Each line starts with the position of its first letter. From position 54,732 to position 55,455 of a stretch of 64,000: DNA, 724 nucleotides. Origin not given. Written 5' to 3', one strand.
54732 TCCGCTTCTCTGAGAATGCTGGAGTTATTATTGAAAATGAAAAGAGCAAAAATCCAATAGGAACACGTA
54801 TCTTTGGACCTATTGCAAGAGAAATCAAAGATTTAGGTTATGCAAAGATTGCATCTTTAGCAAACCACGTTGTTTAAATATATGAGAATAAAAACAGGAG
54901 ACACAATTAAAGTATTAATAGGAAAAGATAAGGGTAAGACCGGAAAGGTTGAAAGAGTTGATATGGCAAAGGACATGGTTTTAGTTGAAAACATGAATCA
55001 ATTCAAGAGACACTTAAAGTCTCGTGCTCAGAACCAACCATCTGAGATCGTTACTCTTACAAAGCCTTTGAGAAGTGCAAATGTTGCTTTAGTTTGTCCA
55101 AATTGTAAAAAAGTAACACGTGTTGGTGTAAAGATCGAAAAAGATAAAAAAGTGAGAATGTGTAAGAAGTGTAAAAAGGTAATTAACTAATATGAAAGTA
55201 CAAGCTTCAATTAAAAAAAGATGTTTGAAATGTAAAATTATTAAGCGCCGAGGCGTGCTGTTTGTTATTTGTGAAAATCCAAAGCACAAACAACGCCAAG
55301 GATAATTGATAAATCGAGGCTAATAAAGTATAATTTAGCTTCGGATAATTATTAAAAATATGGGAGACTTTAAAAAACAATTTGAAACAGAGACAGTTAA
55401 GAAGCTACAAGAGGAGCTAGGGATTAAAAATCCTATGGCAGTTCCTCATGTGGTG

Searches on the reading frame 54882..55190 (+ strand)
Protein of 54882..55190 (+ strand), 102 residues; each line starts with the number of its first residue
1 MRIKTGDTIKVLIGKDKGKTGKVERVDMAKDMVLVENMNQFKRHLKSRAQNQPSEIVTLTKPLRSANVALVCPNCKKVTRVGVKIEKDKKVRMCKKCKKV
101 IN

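Call 26: find_encoding_contigs(protein=window:54882-55190:+, flank=4000, max_places=10)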
Protein window:54882-55190:+ (102 aa): 5 contigs read that carry it; 2 places shown.
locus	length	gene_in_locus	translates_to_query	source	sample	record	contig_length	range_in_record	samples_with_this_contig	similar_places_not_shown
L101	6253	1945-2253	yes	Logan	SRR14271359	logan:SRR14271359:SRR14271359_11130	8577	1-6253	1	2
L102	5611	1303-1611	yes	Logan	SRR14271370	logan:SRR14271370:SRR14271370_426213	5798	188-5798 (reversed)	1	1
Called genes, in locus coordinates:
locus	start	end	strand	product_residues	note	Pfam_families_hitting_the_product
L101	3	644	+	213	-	?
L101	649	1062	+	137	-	PF00252:Ribosomal_L16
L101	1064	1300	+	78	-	PF00831:Ribosomal_L29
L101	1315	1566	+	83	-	PF00366:Ribosomal_S17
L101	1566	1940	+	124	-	PF00238:Ribosomal_L14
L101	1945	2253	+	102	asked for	PF00467:KOW (weak), PF17136:ribosomal_L24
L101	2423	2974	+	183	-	PF00281:Ribosomal_L5, PF00673:Ribosomal_L5_C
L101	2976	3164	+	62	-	PF00253:Ribosomal_S14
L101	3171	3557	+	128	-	PF00410:Ribosomal_S8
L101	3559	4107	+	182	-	PF00347:Ribosomal_L6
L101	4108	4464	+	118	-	PF00861:Ribosomal_L18p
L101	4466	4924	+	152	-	PF00333:Ribosomal_S5, PF03719:Ribosomal_S5_C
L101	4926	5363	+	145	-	PF00828:Ribosomal_L27A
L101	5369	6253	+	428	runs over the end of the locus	PF00344:SecY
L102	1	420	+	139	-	?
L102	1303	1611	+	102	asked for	PF00467:KOW (weak), PF17136:ribosomal_L24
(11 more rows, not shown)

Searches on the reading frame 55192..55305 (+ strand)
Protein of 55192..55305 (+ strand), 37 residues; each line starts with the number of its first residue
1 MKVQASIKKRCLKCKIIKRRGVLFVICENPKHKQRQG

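Call 44: search_protein_families(library=ncbifam, proteins=[window:55192-55305:+], max_evalue=0.001)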
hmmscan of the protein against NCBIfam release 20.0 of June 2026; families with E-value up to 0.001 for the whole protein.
window:55192-55305:+ (37 aa): 2 families
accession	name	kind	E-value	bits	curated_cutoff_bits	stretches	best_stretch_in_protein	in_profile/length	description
TIGR01022.1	rpmJ_bact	equivalog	3.1e-21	75.2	22.7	1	1-37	1-37/37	50S ribosomal protein L36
NF002021.1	PRK00831.1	exception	7.5e-12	45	70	1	1-37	1-41/41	type B 50S ribosomal protein L36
